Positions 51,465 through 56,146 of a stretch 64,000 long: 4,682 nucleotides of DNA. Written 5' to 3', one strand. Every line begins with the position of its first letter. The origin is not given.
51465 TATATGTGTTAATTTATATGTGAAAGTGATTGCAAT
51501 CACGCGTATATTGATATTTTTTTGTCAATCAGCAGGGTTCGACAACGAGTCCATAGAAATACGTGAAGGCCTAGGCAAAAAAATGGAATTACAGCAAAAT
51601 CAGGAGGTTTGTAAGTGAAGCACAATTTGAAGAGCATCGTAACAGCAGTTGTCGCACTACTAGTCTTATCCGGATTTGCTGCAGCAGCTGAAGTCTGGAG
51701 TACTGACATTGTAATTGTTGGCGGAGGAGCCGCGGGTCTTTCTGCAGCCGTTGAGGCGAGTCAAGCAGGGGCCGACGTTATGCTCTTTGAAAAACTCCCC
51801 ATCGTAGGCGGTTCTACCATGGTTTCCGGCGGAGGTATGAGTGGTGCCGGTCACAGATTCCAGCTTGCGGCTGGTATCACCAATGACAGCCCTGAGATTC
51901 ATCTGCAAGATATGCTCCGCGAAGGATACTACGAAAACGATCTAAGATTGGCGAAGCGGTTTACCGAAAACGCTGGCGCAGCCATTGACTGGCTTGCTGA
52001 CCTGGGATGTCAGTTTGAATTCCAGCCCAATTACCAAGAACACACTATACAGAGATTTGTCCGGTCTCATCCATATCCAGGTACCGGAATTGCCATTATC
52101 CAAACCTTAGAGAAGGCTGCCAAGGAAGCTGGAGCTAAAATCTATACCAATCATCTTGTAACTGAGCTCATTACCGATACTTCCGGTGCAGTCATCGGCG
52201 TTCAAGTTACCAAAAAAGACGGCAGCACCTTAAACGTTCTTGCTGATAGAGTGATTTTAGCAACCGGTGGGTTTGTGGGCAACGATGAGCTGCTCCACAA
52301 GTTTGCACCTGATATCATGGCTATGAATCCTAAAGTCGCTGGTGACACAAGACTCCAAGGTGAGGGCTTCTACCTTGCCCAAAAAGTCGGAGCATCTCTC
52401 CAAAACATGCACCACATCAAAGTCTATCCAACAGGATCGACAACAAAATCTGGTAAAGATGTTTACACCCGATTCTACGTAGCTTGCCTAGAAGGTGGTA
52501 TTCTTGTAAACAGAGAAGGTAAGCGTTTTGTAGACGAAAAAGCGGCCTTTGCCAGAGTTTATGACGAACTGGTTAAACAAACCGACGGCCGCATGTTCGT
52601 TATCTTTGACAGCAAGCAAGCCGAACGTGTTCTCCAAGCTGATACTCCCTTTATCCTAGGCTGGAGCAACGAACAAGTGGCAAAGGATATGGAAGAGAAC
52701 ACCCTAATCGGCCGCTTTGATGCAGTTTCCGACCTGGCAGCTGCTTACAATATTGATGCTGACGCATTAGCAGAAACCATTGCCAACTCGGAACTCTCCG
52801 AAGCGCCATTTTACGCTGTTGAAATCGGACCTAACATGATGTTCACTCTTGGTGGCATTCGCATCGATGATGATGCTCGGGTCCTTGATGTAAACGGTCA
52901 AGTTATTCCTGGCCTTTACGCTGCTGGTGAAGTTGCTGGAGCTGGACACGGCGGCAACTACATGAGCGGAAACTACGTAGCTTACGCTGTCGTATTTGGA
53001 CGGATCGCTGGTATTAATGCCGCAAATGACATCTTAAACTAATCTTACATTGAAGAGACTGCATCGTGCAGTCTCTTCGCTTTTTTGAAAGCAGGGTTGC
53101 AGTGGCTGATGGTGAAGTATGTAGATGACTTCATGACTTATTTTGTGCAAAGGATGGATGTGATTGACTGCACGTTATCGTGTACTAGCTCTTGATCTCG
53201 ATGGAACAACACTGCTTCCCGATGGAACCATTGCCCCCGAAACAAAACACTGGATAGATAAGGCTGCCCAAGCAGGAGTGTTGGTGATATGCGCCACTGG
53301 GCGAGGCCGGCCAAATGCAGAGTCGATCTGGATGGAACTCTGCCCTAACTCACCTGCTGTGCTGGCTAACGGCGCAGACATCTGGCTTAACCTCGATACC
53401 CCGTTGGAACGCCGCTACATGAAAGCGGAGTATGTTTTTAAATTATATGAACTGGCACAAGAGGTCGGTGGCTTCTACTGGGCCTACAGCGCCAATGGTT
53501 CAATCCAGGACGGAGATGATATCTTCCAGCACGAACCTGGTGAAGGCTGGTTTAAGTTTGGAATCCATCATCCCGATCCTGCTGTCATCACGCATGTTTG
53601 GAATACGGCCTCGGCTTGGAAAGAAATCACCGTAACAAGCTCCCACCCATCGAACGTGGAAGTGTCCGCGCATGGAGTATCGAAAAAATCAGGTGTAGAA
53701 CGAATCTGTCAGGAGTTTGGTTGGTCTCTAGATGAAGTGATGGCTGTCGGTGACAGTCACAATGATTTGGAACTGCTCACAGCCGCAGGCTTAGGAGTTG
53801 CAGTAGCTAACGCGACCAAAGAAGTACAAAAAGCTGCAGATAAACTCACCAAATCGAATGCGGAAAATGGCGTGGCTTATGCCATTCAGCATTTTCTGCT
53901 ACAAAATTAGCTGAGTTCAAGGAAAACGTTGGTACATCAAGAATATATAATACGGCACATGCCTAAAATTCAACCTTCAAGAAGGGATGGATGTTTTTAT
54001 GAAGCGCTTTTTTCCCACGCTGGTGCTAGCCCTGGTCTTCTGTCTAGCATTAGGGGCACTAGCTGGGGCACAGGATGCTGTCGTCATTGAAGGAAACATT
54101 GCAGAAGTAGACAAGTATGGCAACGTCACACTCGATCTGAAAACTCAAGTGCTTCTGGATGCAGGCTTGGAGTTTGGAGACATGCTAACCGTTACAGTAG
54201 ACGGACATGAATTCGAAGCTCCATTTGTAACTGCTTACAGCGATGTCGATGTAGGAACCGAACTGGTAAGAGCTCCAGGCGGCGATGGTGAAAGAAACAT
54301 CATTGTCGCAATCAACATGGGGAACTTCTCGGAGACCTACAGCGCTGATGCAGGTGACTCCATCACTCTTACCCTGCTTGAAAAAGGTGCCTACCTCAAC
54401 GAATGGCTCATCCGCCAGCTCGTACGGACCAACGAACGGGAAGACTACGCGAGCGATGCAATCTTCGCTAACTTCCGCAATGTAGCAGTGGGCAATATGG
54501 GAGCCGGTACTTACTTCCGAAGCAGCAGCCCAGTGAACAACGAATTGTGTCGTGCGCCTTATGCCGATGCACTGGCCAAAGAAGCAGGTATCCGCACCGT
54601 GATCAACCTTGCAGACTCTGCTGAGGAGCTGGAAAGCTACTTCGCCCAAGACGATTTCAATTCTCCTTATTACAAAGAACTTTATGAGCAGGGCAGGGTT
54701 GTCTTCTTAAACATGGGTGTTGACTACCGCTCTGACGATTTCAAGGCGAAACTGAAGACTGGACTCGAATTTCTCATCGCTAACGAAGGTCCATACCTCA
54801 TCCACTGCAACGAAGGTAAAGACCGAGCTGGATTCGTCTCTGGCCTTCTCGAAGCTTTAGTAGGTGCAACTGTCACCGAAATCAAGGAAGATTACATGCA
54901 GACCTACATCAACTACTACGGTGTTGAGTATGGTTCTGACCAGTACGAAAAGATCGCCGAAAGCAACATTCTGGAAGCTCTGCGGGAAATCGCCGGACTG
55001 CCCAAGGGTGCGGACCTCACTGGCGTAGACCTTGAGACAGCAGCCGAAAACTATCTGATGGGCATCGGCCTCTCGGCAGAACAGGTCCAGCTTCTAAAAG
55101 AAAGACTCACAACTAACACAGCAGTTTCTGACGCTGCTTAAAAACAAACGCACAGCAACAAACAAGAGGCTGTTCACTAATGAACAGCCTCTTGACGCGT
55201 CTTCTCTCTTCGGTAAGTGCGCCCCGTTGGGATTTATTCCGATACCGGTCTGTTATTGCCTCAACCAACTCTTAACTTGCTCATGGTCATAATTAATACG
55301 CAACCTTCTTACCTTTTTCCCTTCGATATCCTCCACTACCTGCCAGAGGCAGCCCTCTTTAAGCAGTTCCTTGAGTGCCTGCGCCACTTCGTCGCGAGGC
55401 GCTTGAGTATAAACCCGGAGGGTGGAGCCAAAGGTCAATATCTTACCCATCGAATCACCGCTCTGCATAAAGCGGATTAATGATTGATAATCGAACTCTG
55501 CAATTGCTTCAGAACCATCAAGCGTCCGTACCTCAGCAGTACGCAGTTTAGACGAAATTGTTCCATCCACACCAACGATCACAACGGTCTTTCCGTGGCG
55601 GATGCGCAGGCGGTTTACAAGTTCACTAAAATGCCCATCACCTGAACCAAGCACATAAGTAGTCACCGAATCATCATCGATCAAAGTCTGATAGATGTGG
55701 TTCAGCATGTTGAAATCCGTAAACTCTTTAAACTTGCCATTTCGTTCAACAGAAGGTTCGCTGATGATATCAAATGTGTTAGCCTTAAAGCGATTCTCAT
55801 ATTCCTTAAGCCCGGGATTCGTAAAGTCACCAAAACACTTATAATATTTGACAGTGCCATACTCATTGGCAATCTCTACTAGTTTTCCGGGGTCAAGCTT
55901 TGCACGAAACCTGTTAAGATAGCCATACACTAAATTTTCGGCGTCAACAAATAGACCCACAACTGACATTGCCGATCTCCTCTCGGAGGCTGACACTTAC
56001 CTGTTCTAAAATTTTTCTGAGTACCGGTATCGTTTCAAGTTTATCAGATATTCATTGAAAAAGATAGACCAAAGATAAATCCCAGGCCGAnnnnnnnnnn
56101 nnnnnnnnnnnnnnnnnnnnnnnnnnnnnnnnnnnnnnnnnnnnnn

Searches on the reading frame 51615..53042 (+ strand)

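Call 50: search_protein_families(library=pfam, proteins=[window:51615-53042:+], max_evalue=0.00001)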
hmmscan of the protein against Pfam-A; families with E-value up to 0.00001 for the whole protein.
window:51615-53042:+ (475 aa): 8 families
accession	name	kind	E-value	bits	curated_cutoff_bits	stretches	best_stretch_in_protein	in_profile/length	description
PF00890.30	FAD_binding_2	-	1.8e-65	222.2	20.4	1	31-453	1-412/414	FAD binding domain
PF01266.30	DAO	-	6.1e-19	69.2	27.9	1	31-239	1-219/353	FAD dependent oxidoreductase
PF03486.20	HI0933_like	-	3.6e-18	66.3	50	1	31-442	2-221/244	HI0933-like protein Rossmann domain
PF12831.13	FAD_oxidored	-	8.8e-13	48.8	27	1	31-218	1-145/416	FAD dependent oxidoreductase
PF07992.20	Pyr_redox_2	-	1.6e-12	47.9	26.1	0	31-66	2-32/291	Pyridine nucleotide-disulphide oxidoreductase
PF13450.12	NAD_binding_8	-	4.1e-09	37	21.9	1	34-103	1-67/68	NAD(P)-binding Rossmann-like domain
PF13738.12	Pyr_redox_3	-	6.9e-06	26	30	0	33-63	1-32/305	Pyridine nucleotide-disulphide oxidoreductase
PF00070.33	Pyr_redox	-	7.8e-06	26.8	22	0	32-62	2-32/82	Pyridine nucleotide-disulphide oxidoreductase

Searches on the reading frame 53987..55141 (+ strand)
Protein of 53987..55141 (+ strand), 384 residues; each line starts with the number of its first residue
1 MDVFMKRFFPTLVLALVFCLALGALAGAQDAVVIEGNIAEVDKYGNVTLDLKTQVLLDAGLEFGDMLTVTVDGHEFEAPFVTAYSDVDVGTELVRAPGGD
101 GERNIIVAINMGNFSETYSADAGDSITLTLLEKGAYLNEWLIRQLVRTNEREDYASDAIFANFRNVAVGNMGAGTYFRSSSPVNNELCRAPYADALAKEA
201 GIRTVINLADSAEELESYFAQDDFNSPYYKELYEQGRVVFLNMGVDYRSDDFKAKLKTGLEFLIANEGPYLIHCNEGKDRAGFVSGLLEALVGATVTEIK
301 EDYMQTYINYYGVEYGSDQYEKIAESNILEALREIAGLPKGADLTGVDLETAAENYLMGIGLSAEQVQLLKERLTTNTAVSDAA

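Call 14: search_protein_families(library=pfam, proteins=[window:53987-55141:+], max_evalue=0.001)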
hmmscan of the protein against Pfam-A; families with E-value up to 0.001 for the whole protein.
window:53987-55141:+ (384 aa): 4 families
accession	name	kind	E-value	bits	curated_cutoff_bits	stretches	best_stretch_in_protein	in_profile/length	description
PF13350.11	Y_phosphatase3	-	7.5e-15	56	22.2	1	190-375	39-239/240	Tyrosine phosphatase family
PF20257.3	SAM_HAT_C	-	1.8e-10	41.4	25.5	1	36-127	1-84/84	SAM hydroxide adenosyltransferase C-terminal domain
PF22784.1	PTP-SAK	-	0.00058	20.4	27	0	194-296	25-116/153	Swiss Army Knife protein, DSP-PTPase phosphatase domain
PF03162.18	Y_phosphatase2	-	0.00099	19.2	27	0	249-304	72-128/165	Tyrosine phosphatase family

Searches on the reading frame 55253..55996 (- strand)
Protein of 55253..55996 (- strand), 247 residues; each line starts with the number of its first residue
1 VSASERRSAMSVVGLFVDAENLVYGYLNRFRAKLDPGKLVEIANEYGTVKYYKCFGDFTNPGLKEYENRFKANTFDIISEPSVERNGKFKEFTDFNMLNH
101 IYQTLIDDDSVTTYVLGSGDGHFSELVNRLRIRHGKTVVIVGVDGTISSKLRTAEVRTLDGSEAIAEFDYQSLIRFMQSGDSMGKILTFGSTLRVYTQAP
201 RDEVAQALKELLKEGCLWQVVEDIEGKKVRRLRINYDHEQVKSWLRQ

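Call 14: search_protein_families(library=pfam, proteins=[window:55253-55996:-], max_evalue=0.001)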
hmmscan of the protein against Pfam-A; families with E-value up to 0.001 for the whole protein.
window:55253-55996:- (247 aa): 1 family
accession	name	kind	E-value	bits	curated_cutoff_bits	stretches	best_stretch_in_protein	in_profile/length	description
PF01936.24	NYN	-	4e-19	70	24.2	1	13-155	2-138/145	NYN domain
